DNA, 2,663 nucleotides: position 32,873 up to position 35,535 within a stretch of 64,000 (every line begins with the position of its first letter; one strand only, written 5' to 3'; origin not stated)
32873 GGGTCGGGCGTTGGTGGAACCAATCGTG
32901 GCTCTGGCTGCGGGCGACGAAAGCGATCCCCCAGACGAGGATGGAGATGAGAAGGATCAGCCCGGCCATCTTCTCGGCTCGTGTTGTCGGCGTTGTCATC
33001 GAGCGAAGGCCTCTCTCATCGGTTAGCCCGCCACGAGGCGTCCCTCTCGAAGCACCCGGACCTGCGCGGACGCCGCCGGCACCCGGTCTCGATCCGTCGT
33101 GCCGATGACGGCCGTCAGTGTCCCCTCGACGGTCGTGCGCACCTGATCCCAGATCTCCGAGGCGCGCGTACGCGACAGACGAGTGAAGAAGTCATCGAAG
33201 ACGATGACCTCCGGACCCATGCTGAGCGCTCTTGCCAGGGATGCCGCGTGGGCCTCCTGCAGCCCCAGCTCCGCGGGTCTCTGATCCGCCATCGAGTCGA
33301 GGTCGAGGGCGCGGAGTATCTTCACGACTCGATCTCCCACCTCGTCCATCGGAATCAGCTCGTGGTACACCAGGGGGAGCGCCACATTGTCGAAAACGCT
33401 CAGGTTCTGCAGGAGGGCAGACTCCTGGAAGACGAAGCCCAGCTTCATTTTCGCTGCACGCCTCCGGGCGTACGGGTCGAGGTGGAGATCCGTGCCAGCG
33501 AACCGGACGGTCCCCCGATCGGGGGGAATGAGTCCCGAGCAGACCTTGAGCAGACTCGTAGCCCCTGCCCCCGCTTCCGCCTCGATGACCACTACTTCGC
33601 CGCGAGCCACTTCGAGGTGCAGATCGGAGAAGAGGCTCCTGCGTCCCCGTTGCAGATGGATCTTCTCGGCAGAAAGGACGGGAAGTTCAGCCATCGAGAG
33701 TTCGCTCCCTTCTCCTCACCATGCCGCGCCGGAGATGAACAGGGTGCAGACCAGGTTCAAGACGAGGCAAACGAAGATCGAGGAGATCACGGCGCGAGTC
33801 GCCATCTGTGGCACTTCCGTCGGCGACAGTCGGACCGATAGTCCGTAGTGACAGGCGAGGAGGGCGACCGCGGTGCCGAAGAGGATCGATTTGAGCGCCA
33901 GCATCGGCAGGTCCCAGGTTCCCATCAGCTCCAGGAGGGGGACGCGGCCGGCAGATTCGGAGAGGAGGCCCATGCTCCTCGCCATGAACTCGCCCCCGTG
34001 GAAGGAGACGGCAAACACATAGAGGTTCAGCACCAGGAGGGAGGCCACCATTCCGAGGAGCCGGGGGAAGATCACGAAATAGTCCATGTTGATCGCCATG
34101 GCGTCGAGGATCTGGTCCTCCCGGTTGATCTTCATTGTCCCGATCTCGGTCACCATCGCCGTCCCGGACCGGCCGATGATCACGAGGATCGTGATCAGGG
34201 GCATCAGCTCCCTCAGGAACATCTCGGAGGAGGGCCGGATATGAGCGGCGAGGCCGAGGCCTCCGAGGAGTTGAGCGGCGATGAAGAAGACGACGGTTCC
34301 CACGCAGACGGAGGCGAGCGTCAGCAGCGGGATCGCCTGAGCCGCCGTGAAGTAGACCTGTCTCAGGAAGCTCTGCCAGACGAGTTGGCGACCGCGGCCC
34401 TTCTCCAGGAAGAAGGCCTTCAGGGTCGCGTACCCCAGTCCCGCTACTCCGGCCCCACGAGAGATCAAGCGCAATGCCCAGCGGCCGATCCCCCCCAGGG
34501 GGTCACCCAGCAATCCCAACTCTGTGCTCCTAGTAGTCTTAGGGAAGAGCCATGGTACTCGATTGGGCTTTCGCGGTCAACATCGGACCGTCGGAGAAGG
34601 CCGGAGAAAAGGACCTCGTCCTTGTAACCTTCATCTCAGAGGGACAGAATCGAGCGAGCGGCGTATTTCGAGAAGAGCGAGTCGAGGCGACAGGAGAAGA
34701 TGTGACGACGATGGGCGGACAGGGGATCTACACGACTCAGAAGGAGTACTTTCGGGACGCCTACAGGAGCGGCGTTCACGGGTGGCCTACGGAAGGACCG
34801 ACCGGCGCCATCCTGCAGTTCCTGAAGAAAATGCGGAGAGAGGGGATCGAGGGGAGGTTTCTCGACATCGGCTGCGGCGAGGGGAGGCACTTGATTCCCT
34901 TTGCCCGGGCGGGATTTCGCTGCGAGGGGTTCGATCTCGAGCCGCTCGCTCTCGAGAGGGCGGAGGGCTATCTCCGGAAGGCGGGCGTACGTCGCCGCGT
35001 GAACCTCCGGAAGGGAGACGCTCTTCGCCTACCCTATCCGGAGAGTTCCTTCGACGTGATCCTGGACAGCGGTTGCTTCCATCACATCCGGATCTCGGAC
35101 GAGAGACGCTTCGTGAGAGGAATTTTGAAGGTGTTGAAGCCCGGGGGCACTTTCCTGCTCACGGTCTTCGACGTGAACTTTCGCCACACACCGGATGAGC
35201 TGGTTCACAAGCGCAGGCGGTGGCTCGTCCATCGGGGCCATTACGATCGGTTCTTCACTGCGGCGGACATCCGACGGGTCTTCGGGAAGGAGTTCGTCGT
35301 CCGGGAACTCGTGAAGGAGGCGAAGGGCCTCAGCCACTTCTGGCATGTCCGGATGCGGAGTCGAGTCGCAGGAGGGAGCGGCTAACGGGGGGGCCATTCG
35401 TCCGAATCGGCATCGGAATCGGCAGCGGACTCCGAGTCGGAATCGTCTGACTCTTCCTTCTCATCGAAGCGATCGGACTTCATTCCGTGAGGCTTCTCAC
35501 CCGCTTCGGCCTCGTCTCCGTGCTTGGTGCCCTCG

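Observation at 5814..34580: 29-kb co-directional envelope supercluster: MCE/Mla-type transporter and TPR lipoprotein followed by two giant repeat proteins, an NHL lipoprotein and a Cys-rich secreted protein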

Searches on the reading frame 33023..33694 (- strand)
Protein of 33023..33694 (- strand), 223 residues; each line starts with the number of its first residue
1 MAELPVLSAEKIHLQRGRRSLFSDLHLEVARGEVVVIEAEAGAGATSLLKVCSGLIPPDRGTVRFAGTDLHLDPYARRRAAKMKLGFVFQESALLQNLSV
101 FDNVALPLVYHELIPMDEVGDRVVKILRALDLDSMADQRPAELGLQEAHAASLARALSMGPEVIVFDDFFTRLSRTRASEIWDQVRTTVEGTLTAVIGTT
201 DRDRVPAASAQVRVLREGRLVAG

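Call 3: search_protein_families(library=pfam, proteins=[window:33023-33694:-], max_evalue=0.01)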
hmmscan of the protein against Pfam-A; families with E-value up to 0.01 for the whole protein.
window:33023-33694:- (223 aa): 1 family
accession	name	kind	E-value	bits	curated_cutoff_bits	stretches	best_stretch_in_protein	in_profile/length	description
PF00005.33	ABC_tran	-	9.3e-19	68.8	25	1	23-168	2-134/137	ABC transporter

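Call 10: search_protein_families(library=ncbifam, proteins=[window:33023-33694:-], max_evalue=0.01)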
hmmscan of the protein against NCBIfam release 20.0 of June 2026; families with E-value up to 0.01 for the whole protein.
window:33023-33694:- (223 aa): 153 families (the best 25 are shown)
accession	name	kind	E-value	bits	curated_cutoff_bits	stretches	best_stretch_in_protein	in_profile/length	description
NF008809.0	PRK11831.1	equivalog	4e-30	105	441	1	10-171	12-173/270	phospholipid ABC transporter ATP-binding protein MlaF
TIGR02673.1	FtsE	equivalog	2.2e-28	99.4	264.85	1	19-218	15-213/214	cell division ATP-binding protein FtsE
TIGR00968.1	3a0106s01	subfamily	2.6e-27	95.9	342.75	1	10-220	4-209/237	sulfate ABC transporter ATP-binding protein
NF008105.0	PRK10851.1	equivalog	1.2e-25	90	502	1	10-219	6-214/362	sulfate/thiosulfate ABC transporter ATP-binding protein CysA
TIGR02211.1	LolD_lipo_ex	equivalog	1.4e-25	90.1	307.75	1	20-220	19-219/221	lipoprotein-releasing ABC transporter ATP-binding protein LolD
TIGR03258.1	PhnT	equivalog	3.4e-25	88.9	499.15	1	10-222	12-220/359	2-aminoethylphosphonate ABC transport system ATP-binding subunit PhnT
NF040933.2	ABC_arch_GlcV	equivalog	8.3e-25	87.4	450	1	22-220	22-220/357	glucose ABC transporter ATP-binding protein GlcV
NF040840.2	tungstate_WtpC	equivalog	1.3e-24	87.1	440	1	23-221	17-210/347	tungstate ABC transporter ATP-binding protein WtpC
NF006987.0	PRK09452.1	equivalog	1.5e-23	83.2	482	1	5-220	16-226/378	spermidine/putrescine ABC transporter ATP-binding protein PotA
NF038007.1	ABC_ATP_DarD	equivalog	1.9e-23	83.1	375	1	9-220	7-218/218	darobactin export ABC transporter ATP-binding protein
TIGR02982.1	heterocyst_DevA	subfamily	7.3e-23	81.3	295.8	1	17-218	16-217/220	ABC exporter ATP-binding subunit, DevA family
TIGR03608.1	L_ocin_972_ABC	subfamily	2.5e-22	79.4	254.85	1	11-202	3-194/206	putative bacteriocin export ABC transporter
TIGR03265.1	PhnT2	equivalog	3e-22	79.4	457.7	1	6-219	4-212/353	putative 2-aminoethylphosphonate ABC transporter ATP-binding protein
TIGR01187.1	potA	subfamily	3.1e-22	79.1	355.6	1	41-221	5-180/325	polyamine ABC transporter ATP-binding protein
TIGR02769.1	nickel_nikE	equivalog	9e-22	77.8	332.55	1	13-221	18-230/265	nickel import ATP-binding protein NikE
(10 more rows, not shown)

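Call 11: search_solved_structures(query=window:33023-33694:-, max_evalue=0.001, show_alignments=2)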
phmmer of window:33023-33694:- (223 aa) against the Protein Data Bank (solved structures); distinct sequences matched with E-value up to 0.001: 312 (the best 60 are shown).
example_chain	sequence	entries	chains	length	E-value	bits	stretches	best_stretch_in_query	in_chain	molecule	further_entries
6xbd_I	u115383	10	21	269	1.7e-25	93.4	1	11-171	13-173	Phospholipid transport system ATP-binding protein MlaF | Organic solvent ABC transporter ATP-binding protein | Toluene tolerance protein Ttg2A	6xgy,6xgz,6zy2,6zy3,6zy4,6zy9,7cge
7cgn_B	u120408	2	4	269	3e-25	92.5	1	11-171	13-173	Phospholipid ABC transporter ATP-binding protein MlaF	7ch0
7d06_B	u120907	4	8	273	1e-22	84.3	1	7-220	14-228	ABC transporter ATP-binding protein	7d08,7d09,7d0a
1z47_A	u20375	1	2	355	1e-22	84.3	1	8-220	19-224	putative ABC-transporter ATP-binding protein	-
6z5u_K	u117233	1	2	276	1e-22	84.3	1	7-220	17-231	ABC transporter ATP-binding protein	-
7v8l_D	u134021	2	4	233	1.4e-21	80.5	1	22-222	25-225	Lipoprotein-releasing system ATP-binding protein LolD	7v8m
7mdy_D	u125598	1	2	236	1.5e-21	80.5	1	22-222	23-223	Lipoprotein-releasing system ATP-binding protein LolD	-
9rlc_D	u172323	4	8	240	1.6e-21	80.4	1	22-222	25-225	Lipoprotein-releasing system ATP-binding protein LolD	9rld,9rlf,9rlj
9rle_D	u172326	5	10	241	1.6e-21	80.4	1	22-222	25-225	Lipoprotein-releasing system ATP-binding protein LolD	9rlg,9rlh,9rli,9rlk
7arh_F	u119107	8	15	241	1.6e-21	80.4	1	22-222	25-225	Lipoprotein-releasing system ATP-binding protein LolD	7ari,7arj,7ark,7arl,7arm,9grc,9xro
7v8i_D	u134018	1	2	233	2.7e-21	79.7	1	22-222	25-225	Lipoprotein-releasing system ATP-binding protein LolD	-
9gvk_D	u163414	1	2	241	3e-21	79.5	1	22-222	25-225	Lipoprotein-releasing system ATP-binding protein LolD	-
6ic4_I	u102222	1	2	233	5.3e-21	78.7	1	9-220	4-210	ABC transporter ATP-binding protein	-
7ch8_I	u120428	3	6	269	8.8e-21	78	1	12-179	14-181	Probable ATP-binding component of ABC transporter | Probable ATP-binding component of ABC transporter,P.aeruginosa Mla F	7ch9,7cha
7mdx_D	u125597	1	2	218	2e-20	76.8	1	22-194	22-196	Lipoprotein-releasing system ATP-binding protein LolD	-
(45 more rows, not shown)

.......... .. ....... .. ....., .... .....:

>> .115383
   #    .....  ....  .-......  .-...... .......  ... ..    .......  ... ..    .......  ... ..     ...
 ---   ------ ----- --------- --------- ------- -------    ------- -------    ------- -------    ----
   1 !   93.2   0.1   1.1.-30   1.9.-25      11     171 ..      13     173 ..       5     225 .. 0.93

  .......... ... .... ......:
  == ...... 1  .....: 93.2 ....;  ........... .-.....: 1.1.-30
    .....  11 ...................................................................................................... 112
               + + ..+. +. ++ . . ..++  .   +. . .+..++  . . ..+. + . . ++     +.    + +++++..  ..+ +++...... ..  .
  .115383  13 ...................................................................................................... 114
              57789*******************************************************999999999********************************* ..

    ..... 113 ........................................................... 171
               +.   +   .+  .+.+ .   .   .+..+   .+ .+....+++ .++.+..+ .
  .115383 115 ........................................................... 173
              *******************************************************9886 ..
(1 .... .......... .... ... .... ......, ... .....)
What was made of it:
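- Mla-type complexes use an MlaF homodimer, so both ATP sites would be degenerate (established Mla structures, PDB 6xbd and others, call 11).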

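Call 60: find_related_loci(query=A5, collection=genome_contigs, flank=10000)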
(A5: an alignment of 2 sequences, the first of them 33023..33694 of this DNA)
Query A5 (223 aa) in genome_contigs; peptide patterns used: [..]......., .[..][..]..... (x = any residue, [..] = any of these).
262 stretches matched a pattern; 37 encode a relative of the query (tblastn E <= 1e-3); 37 distinct loci.
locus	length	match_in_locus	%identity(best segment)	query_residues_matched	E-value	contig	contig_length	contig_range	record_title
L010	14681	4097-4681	26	19-220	7e-19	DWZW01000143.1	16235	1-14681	MAG TPA_asm: Candidatus Dorea stercoravium isolate ChiSjej1B19-6982 ChiSjej1B19M5__C161889_L16235_SAMN08009937, whole ge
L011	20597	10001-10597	25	3-201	8e-15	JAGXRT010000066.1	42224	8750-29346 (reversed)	MAG: Bacteroidetes bacterium isolate CROMO_A_120 c_000000706946, whole genome shotgun sequence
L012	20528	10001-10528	30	6-181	9e-15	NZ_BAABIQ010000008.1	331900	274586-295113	Olivibacter ginsenosidimutans strain JCM 18200 sequence08, whole genome shotgun sequence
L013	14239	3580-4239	26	7-220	1e-14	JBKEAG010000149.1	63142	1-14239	MAG: Moheibacter sp. isolate VLC_104 k121_11775193, whole genome shotgun sequence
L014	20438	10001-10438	33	5-170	5e-14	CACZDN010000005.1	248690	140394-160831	MAG: Ruminococcaceae bacterium isolate RUG12517 genome assembly, contig: RUG12517_asm_5, whole genome shotgun sequence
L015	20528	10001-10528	26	6-181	9e-14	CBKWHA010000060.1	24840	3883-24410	MAG TPA_asm: uncultured Chitinophagaceae bacterium isolate SRR29175775_concoct_31 genome assembly, contig: ERZ27337290.4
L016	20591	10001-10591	27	5-221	1e-13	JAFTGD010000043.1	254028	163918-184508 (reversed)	MAG: Oscillospiraceae bacterium isolate RGIG3788 Roe_deer_Abomasum-5__c1529, whole genome shotgun sequence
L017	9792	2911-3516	25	18-222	2e-13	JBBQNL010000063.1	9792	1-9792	MAG: Campylobacterales bacterium isolate Co_metawrap_283 Cmw_283_k141_26210824_length_9792_cov_9.0000, whole genome shot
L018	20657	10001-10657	23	5-222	2e-12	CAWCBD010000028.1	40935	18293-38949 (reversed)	MAG: uncultured Paenibacillaceae bacterium isolate MFD03899.bin.2.17 genome assembly, contig: contig_67290, whole genome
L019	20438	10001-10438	31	5-170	4e-12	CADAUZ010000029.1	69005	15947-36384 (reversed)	MAG: Ruminococcaceae bacterium isolate RUG13650 genome assembly, contig: RUG13650_asm_29, whole genome shotgun sequence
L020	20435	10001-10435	28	6-170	7e-12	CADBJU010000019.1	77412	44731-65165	MAG: Ruminococcaceae bacterium isolate RUG14036 genome assembly, contig: RUG14036_asm_19, whole genome shotgun sequence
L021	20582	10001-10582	26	6-220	1e-11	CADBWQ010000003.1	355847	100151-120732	MAG: Ruminococcaceae bacterium isolate RUG14376 genome assembly, contig: RUG14376_asm_3, whole genome shotgun sequence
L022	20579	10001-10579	27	25-222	2e-11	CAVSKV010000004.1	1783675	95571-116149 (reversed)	MAG: uncultured Gemmatimonadaceae bacterium isolate MFD05377.bin.1.102 genome assembly, contig: contig_43434, whole geno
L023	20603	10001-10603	26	17-222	6e-11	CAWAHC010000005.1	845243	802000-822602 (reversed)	MAG: uncultured Gemmatimonadaceae bacterium isolate MFD02416.bin.1.418 genome assembly, contig: contig_30693, whole geno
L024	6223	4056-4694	28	6-222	5e-11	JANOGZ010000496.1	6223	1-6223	MAG: Pyrinomonadaceae bacterium isolate SOY_64_concoct_390 SOY_64_k141_523152, whole genome shotgun sequence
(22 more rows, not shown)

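Call 79: search_solved_structures(query=window:33023-33694:-, max_evalue=1e-20, show_alignments=5)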
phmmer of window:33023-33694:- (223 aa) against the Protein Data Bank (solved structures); distinct sequences matched with E-value up to 1e-20: 14.
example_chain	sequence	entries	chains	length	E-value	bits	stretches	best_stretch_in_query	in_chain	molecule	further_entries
6xbd_I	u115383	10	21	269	1.7e-25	93.4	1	11-171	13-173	Phospholipid transport system ATP-binding protein MlaF | Organic solvent ABC transporter ATP-binding protein | Toluene tolerance protein Ttg2A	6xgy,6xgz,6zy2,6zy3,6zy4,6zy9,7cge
7cgn_B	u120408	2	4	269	3e-25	92.5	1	11-171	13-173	Phospholipid ABC transporter ATP-binding protein MlaF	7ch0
7d06_B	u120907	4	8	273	1e-22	84.3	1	7-220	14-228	ABC transporter ATP-binding protein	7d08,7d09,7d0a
1z47_A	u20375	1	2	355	1e-22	84.3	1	8-220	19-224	putative ABC-transporter ATP-binding protein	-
6z5u_K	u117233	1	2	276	1e-22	84.3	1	7-220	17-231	ABC transporter ATP-binding protein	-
7v8l_D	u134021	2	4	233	1.4e-21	80.5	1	22-222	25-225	Lipoprotein-releasing system ATP-binding protein LolD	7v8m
7mdy_D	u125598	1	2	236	1.5e-21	80.5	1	22-222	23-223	Lipoprotein-releasing system ATP-binding protein LolD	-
9rlc_D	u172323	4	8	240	1.6e-21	80.4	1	22-222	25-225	Lipoprotein-releasing system ATP-binding protein LolD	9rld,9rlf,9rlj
9rle_D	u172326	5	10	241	1.6e-21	80.4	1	22-222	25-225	Lipoprotein-releasing system ATP-binding protein LolD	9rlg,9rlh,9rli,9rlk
7arh_F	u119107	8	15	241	1.6e-21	80.4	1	22-222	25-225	Lipoprotein-releasing system ATP-binding protein LolD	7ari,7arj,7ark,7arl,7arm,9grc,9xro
7v8i_D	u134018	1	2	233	2.7e-21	79.7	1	22-222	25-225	Lipoprotein-releasing system ATP-binding protein LolD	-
9gvk_D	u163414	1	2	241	3e-21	79.5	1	22-222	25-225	Lipoprotein-releasing system ATP-binding protein LolD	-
6ic4_I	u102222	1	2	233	5.3e-21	78.7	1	9-220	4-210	ABC transporter ATP-binding protein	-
7ch8_I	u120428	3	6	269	8.8e-21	78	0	12-179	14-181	Probable ATP-binding component of ABC transporter | Probable ATP-binding component of ABC transporter,P.aeruginosa Mla F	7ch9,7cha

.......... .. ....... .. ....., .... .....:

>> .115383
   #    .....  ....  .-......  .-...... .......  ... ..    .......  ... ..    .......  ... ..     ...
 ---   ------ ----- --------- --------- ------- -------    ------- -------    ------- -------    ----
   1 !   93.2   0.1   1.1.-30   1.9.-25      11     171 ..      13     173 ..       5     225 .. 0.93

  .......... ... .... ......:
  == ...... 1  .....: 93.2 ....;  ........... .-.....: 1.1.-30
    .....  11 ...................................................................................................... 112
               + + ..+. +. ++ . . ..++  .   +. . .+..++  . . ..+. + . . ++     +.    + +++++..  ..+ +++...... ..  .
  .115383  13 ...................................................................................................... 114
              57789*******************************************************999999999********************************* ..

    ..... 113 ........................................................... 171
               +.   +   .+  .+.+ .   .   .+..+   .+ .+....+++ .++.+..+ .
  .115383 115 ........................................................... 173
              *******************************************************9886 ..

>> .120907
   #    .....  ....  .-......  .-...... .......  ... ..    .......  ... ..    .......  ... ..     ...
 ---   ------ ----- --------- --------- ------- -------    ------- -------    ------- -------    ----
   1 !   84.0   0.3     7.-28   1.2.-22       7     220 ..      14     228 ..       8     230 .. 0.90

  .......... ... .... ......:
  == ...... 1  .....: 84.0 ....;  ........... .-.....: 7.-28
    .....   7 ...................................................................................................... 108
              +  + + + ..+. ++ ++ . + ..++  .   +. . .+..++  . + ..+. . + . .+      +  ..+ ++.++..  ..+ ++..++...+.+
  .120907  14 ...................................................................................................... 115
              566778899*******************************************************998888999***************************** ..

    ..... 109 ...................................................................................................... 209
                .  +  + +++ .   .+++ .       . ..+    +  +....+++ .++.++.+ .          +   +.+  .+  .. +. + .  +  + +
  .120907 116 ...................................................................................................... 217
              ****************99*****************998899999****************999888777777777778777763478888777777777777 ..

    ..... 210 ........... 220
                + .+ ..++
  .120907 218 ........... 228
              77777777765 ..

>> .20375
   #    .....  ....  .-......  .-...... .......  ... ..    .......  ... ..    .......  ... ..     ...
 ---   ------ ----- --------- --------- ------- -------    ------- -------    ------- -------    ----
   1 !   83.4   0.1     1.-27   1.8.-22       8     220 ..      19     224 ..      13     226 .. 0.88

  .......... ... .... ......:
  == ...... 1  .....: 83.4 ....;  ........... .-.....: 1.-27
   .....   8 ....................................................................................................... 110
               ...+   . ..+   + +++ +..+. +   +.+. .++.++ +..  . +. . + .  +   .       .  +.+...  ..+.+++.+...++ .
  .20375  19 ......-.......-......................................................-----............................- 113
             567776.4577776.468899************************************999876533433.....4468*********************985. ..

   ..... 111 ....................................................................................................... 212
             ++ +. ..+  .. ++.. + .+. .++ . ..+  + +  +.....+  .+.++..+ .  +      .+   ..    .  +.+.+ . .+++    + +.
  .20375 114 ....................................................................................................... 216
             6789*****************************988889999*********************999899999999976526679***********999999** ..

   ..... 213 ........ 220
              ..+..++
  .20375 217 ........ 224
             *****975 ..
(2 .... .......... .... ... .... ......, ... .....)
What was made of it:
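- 33023..33694 (-): MlaF-like ABC nucleotide-binding domain (223 aa) with every catalytic motif degenerate: a likely pseudo-ATPase. Alignments show Walker A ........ changed to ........, signature LSGG changed to LGLQ, Walker B FDE changed to FDD, and switch H changed to T (calls 11, 79).
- The Q-loop glutamine and the Walker B aspartate are retained, and the fold-level similarity to MlaF and LolD is strong (calls 11, 79). The Walker A lysine, signature motif, catalytic Glu and switch His are all lost together (calls 11, 79). All catalytic motifs of the NBD are lost (calls 11, 79).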

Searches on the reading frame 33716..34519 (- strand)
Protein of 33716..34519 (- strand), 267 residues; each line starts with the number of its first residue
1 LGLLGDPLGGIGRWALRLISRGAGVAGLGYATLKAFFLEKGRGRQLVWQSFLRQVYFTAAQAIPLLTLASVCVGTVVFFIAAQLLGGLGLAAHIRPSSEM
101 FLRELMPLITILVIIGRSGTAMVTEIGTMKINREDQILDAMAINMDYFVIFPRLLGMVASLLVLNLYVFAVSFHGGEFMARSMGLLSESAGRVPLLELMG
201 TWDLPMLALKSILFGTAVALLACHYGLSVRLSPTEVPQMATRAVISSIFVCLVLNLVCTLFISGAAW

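Call 3: search_protein_families(library=pfam, proteins=[window:33716-34519:-], max_evalue=0.01)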
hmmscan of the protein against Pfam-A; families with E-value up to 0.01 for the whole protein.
window:33716-34519:- (267 aa): 2 families
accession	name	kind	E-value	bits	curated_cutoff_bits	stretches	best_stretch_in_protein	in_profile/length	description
PF02405.21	MlaE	-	1.7e-41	142.6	22.5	1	51-260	1-211/212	Permease MlaE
PF10660.14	MitoNEET_N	-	0.0025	18.2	23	0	16-42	37-63/64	Iron-containing outer mitochondrial membrane protein N-terminus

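Call 10: search_protein_families(library=ncbifam, proteins=[window:33716-34519:-], max_evalue=0.01)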
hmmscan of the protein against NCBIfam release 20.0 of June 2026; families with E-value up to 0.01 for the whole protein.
window:33716-34519:- (267 aa): 2 families
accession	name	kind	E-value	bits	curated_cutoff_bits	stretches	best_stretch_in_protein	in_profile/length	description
TIGR00056.1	TIGR00056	subfamily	1.7e-30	106.6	212.2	1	35-263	30-257/260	MlaE family lipid ABC transporter permease subunit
NF033619.1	perm_MlaE_1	exception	4.7e-21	75.6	315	1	43-261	30-250/253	lipid asymmetry maintenance ABC transporter permease subunit MlaE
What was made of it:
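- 33716..34519 (-): MlaE-family permease, 267 aa. PF02405, E 1.7e-41 (call 3); TIGR00056, E 1.7e-30, below its curated cut-off (call 10).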

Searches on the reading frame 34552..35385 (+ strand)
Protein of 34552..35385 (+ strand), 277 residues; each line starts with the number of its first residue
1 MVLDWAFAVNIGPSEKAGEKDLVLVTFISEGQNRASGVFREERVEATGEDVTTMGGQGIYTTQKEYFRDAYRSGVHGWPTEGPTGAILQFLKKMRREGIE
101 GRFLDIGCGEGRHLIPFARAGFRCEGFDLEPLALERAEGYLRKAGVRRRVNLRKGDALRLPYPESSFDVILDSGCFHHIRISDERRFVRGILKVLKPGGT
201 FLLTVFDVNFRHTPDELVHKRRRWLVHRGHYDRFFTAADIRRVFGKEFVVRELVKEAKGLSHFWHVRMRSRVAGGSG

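Call 40: search_protein_families(library=pfam, proteins=[window:34552-35385:+], max_evalue=0.0001)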
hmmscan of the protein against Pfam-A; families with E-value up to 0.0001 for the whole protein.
window:34552-35385:+ (277 aa): 10 families
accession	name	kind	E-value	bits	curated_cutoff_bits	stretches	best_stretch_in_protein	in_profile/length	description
PF13649.12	Methyltransf_25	-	2.9e-21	76.4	27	1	104-199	2-97/97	Methyltransferase domain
PF08241.18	Methyltransf_11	-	6e-21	75.3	21.2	1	104-202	1-94/95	Methyltransferase domain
PF13847.12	Methyltransf_31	-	1.5e-18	67.4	27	1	102-209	6-114/145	Methyltransferase domain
PF13489.12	Methyltransf_23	-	4.3e-17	62.8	27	1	100-245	23-155/164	Methyltransferase domain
PF08242.18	Methyltransf_12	-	7.8e-15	55.8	30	1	104-201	1-98/98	Methyltransferase domain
PF01209.24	Ubie_methyltran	-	5.9e-08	32.8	20.1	1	100-203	48-151/233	ubiE/COQ5 methyltransferase family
PF05724.17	TPMT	-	1.5e-07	31.8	26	1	65-213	4-164/218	Thiopurine S-methyltransferase (TPMT)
PF05148.21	Methyltransf_8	-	7.7e-06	26.4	27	0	67-211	44-162/219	Hypothetical methyltransferase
PF05175.20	MTS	-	3e-05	24.1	23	1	90-203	23-138/170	Methyltransferase small domain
PF02353.26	CMAS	-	6e-05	22.9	27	1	102-208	65-169/273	Mycolic acid cyclopropane synthetase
